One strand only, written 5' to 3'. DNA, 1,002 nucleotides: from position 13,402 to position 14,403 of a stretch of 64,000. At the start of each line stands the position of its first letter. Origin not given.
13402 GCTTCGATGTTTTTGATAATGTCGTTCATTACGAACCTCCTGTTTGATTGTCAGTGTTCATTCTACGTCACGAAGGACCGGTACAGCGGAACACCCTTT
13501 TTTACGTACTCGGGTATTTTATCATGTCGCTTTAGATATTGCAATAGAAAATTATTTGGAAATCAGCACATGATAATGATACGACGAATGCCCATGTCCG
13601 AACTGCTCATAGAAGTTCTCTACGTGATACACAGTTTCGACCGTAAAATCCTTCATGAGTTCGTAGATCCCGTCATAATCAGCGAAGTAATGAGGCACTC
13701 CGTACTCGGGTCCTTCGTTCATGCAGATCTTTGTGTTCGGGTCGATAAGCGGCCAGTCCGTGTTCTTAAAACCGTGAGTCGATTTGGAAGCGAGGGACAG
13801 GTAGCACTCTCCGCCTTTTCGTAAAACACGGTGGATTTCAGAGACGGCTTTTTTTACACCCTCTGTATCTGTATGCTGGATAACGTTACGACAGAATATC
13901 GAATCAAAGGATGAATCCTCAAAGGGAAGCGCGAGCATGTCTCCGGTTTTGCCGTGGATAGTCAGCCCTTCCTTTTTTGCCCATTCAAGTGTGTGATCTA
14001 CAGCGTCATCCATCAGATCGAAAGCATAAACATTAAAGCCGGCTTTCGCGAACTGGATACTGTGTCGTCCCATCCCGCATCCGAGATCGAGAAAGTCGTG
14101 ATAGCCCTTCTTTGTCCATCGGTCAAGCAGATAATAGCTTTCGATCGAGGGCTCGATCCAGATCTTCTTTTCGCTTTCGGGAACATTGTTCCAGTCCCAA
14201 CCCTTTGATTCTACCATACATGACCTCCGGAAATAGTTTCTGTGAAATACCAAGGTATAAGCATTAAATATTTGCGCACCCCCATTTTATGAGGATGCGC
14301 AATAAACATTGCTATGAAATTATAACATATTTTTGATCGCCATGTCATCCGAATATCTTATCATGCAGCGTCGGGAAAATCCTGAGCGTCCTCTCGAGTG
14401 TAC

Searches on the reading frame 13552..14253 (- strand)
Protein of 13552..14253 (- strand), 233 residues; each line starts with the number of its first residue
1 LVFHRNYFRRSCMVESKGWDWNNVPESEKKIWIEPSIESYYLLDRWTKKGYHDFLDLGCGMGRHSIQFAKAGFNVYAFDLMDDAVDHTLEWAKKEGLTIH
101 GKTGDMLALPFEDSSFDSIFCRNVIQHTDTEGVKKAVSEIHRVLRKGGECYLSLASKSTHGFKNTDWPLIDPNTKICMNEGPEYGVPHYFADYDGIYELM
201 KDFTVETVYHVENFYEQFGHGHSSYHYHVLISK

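Call 84: search_protein_families(library=pfam, proteins=[window:13552-14253:-], max_evalue=0.00001)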
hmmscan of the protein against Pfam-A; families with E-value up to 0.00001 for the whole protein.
window:13552-14253:- (233 aa): 7 families
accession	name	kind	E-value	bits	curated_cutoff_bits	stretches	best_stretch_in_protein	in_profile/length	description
PF13649.12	Methyltransf_25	-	2.4e-22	79.8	27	1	55-148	2-97/97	Methyltransferase domain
PF08241.18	Methyltransf_11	-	3.1e-21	76.3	21.2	1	55-151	1-94/95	Methyltransferase domain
PF13847.12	Methyltransf_31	-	4e-16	59.4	27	1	54-156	7-113/145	Methyltransferase domain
PF08242.18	Methyltransf_12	-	1.7e-11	45.1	30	1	55-149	1-97/98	Methyltransferase domain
PF13489.12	Methyltransf_23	-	1.1e-10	41.9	27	1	53-178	25-144/164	Methyltransferase domain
PF03848.20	TehB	-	6.4e-10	39.2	20.4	1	54-161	34-140/193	Tellurite resistance protein TehB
PF01209.24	Ubie_methyltran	-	3.1e-07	30.4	20.1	1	47-158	44-157/233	ubiE/COQ5 methyltransferase family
